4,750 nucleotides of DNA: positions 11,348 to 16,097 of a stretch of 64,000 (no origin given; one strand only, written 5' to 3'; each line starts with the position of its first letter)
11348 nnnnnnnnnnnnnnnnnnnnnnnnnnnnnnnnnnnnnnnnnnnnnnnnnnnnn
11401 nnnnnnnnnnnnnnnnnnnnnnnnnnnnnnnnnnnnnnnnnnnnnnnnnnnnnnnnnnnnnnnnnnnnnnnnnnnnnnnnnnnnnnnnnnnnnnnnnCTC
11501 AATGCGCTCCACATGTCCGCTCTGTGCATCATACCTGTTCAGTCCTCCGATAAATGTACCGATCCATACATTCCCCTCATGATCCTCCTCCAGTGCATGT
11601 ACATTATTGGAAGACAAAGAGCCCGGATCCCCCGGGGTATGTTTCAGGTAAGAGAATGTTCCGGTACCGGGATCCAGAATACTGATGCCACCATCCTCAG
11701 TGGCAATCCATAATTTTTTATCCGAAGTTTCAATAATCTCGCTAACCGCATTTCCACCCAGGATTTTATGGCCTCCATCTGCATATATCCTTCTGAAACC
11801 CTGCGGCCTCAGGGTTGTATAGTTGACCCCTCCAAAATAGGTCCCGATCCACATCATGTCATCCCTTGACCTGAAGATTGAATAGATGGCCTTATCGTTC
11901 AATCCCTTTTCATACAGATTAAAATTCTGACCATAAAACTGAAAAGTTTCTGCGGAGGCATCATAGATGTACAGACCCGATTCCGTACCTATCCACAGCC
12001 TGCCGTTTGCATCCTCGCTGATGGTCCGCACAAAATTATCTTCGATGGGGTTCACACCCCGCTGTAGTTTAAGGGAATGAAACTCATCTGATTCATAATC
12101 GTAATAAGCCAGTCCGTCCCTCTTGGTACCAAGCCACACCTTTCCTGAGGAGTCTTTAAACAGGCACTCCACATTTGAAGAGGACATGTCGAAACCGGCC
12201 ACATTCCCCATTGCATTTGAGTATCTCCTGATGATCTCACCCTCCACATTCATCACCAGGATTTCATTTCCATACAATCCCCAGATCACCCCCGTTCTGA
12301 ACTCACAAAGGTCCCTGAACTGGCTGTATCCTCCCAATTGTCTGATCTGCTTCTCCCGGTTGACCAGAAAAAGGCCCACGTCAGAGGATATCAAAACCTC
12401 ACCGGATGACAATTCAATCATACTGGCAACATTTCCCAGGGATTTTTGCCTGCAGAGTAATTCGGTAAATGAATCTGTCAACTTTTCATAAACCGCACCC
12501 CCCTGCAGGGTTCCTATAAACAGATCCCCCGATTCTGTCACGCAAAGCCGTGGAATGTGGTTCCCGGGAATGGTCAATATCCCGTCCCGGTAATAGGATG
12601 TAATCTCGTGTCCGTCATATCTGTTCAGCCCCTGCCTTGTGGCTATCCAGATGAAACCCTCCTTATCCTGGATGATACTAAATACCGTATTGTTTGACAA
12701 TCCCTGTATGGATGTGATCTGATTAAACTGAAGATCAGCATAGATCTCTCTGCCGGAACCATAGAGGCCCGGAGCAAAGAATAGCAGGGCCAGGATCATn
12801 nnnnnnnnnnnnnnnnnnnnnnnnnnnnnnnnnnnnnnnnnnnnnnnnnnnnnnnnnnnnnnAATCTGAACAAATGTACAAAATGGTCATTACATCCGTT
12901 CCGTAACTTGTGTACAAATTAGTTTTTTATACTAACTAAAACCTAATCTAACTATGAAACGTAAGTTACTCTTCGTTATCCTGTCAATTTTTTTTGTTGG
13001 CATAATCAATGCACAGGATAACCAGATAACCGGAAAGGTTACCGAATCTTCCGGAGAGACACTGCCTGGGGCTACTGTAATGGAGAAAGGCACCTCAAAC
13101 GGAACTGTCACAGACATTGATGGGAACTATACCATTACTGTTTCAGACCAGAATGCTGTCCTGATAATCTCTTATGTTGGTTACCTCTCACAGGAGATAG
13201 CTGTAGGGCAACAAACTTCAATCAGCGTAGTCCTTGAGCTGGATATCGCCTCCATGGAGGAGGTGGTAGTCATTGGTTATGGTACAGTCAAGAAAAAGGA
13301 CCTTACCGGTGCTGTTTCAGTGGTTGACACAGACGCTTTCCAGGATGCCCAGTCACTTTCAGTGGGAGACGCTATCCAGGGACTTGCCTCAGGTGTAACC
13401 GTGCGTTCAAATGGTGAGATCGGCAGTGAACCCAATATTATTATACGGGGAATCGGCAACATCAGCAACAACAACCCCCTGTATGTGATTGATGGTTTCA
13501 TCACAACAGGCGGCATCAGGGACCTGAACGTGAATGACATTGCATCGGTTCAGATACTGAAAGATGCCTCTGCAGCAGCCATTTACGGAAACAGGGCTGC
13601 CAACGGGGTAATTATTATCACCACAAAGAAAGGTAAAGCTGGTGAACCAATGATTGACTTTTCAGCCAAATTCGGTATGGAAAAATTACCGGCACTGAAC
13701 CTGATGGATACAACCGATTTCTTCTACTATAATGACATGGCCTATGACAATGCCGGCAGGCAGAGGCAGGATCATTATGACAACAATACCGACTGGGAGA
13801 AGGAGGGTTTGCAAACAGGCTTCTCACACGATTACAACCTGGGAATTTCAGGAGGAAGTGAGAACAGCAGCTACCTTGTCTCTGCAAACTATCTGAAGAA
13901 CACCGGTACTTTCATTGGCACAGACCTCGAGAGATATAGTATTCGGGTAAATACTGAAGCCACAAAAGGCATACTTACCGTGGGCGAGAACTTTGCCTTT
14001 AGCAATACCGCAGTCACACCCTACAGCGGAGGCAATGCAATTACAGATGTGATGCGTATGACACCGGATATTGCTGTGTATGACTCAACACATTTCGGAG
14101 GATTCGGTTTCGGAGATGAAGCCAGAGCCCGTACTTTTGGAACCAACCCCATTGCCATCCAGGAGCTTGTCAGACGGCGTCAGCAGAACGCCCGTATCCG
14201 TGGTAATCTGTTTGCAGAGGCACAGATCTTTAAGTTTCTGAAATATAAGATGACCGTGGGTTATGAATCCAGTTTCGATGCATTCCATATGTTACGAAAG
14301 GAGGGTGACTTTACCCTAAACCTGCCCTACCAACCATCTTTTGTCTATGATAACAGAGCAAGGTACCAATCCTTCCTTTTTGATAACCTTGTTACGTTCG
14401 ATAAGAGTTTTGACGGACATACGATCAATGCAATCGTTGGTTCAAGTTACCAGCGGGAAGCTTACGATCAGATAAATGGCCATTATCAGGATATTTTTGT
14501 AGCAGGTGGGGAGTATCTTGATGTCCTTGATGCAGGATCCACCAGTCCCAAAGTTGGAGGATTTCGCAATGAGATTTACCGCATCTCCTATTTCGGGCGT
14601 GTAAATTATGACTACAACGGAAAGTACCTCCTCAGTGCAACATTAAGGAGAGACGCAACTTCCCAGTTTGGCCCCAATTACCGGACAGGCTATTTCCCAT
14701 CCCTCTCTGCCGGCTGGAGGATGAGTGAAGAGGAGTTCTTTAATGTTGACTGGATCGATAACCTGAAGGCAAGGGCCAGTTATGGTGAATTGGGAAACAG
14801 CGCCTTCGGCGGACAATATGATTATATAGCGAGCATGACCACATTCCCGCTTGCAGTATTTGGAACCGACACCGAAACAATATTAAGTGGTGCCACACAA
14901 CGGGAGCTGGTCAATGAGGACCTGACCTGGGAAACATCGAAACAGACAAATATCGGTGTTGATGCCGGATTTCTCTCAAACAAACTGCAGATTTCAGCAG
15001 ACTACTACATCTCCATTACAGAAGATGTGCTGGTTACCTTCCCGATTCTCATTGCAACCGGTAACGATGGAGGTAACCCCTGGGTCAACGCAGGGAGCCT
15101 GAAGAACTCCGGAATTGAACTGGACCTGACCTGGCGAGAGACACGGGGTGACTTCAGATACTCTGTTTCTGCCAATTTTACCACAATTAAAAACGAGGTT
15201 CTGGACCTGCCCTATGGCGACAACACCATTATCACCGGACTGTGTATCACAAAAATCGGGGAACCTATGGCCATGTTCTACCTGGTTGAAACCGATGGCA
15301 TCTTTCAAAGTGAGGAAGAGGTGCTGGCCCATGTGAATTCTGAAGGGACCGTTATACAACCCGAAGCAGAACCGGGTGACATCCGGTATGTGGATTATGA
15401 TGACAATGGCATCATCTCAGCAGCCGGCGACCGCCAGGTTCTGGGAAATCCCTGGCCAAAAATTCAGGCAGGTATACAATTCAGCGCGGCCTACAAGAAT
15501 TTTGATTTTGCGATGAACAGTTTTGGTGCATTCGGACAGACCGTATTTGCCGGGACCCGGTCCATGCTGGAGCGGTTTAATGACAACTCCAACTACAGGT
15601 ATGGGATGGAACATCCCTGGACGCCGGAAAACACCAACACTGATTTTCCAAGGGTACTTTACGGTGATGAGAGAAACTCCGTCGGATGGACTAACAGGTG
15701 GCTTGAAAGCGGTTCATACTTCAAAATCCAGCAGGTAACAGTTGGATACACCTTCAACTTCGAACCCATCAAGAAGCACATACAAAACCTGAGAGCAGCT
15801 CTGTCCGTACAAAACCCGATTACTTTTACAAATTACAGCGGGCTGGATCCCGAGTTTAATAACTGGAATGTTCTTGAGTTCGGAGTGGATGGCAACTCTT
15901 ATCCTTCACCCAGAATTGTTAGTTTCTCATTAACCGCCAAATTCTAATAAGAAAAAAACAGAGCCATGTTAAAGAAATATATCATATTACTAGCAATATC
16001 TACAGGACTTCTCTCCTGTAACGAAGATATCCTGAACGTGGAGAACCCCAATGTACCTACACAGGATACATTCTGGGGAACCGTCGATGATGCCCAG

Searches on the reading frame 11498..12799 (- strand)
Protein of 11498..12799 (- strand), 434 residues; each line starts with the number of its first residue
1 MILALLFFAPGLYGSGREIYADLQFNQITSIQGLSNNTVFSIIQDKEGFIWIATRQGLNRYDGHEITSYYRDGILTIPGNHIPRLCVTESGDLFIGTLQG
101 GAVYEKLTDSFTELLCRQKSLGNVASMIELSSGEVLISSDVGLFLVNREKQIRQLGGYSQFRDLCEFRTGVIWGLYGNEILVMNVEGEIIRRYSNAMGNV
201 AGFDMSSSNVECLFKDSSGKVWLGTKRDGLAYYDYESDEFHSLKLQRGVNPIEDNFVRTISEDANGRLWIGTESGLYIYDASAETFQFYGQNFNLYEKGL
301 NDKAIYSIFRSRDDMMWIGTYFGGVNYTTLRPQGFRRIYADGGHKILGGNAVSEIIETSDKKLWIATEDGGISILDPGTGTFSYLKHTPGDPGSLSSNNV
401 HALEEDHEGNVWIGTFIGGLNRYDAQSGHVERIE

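Call 33: find_related_loci(query=A3, collection=metagenome_contigs, flank=6000)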
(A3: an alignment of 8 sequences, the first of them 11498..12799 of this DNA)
Query A3 (434 aa) in metagenome_contigs; peptide patterns used: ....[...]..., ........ (x = any residue, [..] = any of these).
600 stretches matched a pattern (row limit reached: there are more); 530 encode a relative of the query (tblastn E <= 1e-3); the best 80 are kept; 80 distinct loci.
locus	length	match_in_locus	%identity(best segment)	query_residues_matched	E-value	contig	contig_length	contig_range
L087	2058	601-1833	64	23-434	0e+0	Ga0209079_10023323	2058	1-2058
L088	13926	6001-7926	45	4-427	6e-117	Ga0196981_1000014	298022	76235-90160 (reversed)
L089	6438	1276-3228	30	3-432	3e-53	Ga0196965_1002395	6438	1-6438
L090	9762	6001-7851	30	17-432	2e-53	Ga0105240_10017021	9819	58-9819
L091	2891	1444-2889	30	23-433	1e-52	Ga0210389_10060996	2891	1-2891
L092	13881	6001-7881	32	1-432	1e-51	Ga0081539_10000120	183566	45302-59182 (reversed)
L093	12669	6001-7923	28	6-431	1e-48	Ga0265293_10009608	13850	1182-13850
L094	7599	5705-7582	28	11-433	8e-49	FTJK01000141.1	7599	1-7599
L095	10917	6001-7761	32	23-434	2e-48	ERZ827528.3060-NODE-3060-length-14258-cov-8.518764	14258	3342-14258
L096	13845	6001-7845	30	23-432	3e-48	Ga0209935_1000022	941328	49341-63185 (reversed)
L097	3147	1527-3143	31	25-431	3e-48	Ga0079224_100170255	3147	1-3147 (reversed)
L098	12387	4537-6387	27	14-433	1e-46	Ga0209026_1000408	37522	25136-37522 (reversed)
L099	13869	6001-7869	31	23-434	2e-46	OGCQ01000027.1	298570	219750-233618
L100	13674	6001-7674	31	9-434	2e-46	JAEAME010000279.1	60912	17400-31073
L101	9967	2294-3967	31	9-434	3e-46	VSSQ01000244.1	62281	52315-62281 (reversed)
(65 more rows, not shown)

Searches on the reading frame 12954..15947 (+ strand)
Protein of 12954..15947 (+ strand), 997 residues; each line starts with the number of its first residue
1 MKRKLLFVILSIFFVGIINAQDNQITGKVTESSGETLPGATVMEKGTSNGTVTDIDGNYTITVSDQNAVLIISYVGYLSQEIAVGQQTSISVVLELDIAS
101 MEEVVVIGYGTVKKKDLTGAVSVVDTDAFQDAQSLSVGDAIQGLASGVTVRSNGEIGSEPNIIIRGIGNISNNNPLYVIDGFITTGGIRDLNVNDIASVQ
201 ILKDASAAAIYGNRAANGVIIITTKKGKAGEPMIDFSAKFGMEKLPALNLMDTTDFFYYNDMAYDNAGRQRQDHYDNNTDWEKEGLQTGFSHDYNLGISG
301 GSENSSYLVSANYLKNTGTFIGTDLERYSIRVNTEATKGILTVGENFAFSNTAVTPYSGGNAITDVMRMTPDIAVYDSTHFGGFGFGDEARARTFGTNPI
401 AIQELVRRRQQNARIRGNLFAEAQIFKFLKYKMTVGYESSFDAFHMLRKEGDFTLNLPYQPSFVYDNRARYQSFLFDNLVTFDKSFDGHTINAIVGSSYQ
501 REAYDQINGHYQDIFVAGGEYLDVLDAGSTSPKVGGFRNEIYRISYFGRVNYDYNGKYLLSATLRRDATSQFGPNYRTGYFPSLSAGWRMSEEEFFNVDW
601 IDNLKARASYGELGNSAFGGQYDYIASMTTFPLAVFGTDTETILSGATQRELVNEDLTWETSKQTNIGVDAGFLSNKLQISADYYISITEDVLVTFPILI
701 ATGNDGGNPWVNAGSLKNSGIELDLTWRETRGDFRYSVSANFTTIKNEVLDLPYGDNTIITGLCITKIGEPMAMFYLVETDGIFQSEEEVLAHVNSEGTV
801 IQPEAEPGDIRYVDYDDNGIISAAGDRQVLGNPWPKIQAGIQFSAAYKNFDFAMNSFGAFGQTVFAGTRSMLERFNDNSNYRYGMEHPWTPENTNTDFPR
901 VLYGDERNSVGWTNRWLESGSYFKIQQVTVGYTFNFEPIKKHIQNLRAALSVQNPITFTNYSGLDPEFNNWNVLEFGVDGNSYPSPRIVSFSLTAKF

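Call 5: search_protein_families(library=pfam, proteins=[window:12954-15947:+], max_evalue=0.00001)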
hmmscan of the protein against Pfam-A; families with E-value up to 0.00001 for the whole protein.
window:12954-15947:+ (997 aa): 4 families
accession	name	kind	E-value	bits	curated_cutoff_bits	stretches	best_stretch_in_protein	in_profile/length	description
PF00593.30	TonB_dep_Rec_b-barrel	-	7.1e-23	82.6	27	1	390-748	34-351/436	TonB dependent receptor-like, beta-barrel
PF13715.12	CarbopepD_reg_2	-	3.9e-19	68.9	32.2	1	25-106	1-88/88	CarboxypepD_reg-like domain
PF07715.20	Plug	-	9.5e-19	68.3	23.9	1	113-219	1-107/107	TonB-dependent Receptor Plug Domain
PF13620.12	CarboxypepD_reg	-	2.8e-11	44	32.3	1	24-94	1-81/82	Carboxypeptidase regulatory-like domain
